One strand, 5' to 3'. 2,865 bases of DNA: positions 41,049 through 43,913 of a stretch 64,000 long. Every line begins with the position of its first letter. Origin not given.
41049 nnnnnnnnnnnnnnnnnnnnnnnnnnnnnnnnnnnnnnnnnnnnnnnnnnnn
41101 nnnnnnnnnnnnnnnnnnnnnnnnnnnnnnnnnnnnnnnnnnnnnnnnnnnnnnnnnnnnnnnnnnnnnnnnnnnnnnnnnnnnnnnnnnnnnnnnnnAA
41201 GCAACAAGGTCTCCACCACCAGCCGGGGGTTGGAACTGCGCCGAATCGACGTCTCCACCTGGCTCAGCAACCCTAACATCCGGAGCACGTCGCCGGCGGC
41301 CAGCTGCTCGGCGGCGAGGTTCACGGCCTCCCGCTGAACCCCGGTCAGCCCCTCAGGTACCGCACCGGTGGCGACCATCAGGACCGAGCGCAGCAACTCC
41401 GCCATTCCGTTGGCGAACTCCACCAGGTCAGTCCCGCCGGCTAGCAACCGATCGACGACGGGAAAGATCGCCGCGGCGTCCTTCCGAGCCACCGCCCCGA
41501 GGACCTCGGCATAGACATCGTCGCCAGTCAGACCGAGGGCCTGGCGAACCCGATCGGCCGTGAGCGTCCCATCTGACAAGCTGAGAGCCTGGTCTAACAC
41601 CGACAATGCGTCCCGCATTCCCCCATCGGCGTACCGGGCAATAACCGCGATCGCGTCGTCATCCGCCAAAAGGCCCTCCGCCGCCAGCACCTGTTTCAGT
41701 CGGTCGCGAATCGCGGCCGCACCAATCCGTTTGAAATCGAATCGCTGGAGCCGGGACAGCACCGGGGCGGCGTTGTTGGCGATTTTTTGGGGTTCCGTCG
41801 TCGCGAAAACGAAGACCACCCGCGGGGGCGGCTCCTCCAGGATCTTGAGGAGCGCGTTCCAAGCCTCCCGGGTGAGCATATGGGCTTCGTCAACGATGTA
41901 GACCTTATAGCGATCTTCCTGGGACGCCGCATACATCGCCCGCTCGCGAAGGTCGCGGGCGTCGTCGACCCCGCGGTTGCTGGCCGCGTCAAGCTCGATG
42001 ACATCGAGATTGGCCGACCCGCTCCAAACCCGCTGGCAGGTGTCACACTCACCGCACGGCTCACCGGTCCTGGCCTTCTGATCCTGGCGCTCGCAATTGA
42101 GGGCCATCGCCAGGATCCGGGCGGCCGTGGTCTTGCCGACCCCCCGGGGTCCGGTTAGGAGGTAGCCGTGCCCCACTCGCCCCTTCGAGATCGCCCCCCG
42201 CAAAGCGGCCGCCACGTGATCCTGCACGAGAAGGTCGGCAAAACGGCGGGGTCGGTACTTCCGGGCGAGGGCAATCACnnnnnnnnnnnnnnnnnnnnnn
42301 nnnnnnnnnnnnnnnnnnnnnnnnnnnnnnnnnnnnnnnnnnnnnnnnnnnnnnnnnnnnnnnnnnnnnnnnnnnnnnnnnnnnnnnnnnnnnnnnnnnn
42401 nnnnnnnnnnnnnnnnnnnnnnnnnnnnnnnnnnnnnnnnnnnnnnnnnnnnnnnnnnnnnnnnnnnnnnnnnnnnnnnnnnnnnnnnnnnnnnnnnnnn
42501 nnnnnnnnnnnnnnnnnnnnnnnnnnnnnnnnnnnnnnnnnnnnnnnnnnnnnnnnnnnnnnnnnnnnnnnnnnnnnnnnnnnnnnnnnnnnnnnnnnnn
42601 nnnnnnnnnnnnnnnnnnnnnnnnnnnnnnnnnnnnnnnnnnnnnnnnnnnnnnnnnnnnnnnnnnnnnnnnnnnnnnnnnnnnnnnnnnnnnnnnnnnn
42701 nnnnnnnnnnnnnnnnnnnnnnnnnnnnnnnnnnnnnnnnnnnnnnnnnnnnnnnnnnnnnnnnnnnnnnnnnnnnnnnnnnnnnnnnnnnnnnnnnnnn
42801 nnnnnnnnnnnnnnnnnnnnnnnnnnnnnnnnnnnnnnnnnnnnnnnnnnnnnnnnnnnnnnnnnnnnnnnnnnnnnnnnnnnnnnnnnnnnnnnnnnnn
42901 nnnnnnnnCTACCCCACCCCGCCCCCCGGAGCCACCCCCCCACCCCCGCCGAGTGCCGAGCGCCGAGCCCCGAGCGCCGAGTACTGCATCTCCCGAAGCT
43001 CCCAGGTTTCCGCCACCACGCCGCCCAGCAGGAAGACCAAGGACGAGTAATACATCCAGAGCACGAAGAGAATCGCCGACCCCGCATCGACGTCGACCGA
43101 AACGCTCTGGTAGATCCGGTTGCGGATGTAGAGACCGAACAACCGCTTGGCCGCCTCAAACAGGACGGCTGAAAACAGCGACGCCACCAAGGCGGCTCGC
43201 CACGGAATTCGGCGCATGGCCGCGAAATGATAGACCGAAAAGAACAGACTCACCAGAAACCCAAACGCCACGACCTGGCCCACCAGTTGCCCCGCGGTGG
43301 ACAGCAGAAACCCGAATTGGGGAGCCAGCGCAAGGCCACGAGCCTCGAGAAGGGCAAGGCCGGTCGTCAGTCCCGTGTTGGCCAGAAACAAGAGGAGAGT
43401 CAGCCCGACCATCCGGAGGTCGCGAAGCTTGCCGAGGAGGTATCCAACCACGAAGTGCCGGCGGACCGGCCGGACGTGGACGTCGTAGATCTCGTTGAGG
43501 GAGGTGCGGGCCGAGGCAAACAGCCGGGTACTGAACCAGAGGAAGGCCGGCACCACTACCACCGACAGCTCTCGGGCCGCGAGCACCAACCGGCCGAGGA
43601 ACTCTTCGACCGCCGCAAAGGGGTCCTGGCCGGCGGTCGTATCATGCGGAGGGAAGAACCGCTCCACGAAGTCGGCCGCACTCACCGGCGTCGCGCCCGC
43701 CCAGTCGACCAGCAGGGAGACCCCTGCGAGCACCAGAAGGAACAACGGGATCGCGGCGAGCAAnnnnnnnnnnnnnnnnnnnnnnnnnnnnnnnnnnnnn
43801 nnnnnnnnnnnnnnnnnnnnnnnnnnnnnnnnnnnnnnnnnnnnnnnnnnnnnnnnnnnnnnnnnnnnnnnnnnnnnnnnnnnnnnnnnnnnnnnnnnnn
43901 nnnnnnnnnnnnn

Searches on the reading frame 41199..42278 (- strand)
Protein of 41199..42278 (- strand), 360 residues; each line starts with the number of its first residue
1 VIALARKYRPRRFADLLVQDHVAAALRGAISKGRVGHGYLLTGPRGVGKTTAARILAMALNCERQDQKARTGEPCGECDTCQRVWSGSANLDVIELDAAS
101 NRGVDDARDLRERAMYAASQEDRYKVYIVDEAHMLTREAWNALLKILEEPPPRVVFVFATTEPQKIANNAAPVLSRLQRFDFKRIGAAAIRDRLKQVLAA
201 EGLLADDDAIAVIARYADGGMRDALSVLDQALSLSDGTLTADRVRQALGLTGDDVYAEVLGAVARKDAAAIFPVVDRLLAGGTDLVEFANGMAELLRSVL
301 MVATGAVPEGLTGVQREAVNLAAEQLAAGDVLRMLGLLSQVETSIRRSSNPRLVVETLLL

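Call 29: find_related_loci(query=window:41199-42278:-, collection=genome_contigs, flank=6000)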
Query window:41199-42278:- (360 aa) in genome_contigs; peptide patterns used: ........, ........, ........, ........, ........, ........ (x = any residue, [..] = any of these).
600 stretches matched a pattern (row limit reached: there are more); 555 encode a relative of the query (tblastn E <= 1e-3); the best 80 are kept; 80 distinct loci.
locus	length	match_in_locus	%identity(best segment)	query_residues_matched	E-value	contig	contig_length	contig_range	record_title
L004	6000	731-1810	93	1-360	0e+0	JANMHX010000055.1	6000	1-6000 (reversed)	MAG: Gemmatimonadota bacterium isolate OTE_70_metabat_16 OTE_70_k141_707278, whole genome shotgun sequence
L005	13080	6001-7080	76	1-360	0e+0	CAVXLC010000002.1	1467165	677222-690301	MAG: uncultured Gemmatimonadales bacterium isolate MFD05942.bin.1.38 genome assembly, contig: contig_2887, whole genome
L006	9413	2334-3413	74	1-360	8e-177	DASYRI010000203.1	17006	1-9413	MAG TPA_asm: Gemmatimonadales bacterium isolate SMAG_U4507 k141_738904, whole genome shotgun sequence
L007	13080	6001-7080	74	1-360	8e-176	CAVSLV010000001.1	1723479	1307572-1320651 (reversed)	MAG: uncultured Gemmatimonadales bacterium isolate MFD04944.bin.1.208 genome assembly, contig: contig_11298, whole genom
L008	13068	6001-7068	73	2-360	3e-175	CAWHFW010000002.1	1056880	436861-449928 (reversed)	MAG: uncultured Gemmatimonadales bacterium isolate MFD00392.bin.2.68 genome assembly, contig: contig_2047, whole genome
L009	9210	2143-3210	74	2-360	3e-174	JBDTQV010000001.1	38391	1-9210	MAG: Gemmatimonadota bacterium isolate cluster3_bin.230 NODE_2829_length_38391_cov_9.583316, whole genome shotgun sequen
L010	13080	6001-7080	72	1-360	4e-174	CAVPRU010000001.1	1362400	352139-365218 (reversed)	MAG: uncultured Gemmatimonadales bacterium isolate MFD09964.bin.1.80 genome assembly, contig: contig_10196, whole genome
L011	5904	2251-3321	73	1-360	7e-176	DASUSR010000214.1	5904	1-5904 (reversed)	MAG TPA_asm: Gemmatimonadales bacterium isolate SMAG_U1741 k141_446884, whole genome shotgun sequence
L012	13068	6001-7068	73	2-360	8e-174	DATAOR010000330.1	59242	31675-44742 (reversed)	MAG TPA_asm: Gemmatimonadales bacterium isolate SMAG_U7050 k141_8356372, whole genome shotgun sequence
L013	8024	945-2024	72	1-360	1e-173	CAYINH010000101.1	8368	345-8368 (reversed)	MAG TPA_asm: uncultured Gemmatimonadaceae bacterium isolate ERP119705_co25_332 genome assembly, contig: NODE_8633_length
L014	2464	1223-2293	73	1-360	0e+0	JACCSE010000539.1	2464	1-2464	MAG: Gemmatimonadales bacterium isolate MGR_bin40 SD2897-2912_k127_886878, whole genome shotgun sequence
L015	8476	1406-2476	73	1-360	4e-173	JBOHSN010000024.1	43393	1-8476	MAG: Gemmatimonadales bacterium isolate SD8034_metabat2.bin.22 NODE_27_length_43393_cov_4.046133, whole genome shotgun s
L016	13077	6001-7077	74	2-360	2e-172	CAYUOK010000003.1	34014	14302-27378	MAG TPA_asm: uncultured Gemmatimonadaceae bacterium isolate binchicken_co245_255 genome assembly, contig: NODE_1065_leng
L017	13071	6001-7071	72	1-360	3e-172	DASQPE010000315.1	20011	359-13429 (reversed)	MAG TPA_asm: Gemmatimonadales bacterium isolate SMAG_U10821 k141_186337, whole genome shotgun sequence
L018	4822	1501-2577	73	2-360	5e-176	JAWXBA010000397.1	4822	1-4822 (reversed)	MAG: Gemmatimonadota bacterium isolate MP5IB2.67 k99_2805596, whole genome shotgun sequence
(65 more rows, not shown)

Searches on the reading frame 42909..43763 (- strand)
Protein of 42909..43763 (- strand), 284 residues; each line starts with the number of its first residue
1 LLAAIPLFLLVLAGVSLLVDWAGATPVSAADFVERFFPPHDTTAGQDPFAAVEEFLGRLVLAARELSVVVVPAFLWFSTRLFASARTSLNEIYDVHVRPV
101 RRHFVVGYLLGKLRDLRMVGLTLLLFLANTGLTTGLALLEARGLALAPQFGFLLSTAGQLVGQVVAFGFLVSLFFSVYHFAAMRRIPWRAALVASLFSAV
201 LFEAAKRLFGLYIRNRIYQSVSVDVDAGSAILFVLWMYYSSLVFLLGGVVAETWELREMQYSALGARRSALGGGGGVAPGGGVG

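Call 98: search_protein_families(library=pfam, proteins=[window:42909-43763:-], max_evalue=0.001)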
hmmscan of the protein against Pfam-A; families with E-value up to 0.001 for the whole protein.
window:42909-43763:- (284 aa): 1 family
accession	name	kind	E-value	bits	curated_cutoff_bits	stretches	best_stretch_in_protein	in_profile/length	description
PF03631.20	Virul_fac_BrkB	-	4.7e-27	95.7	33.7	1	1-255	17-256/259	Virulence factor BrkB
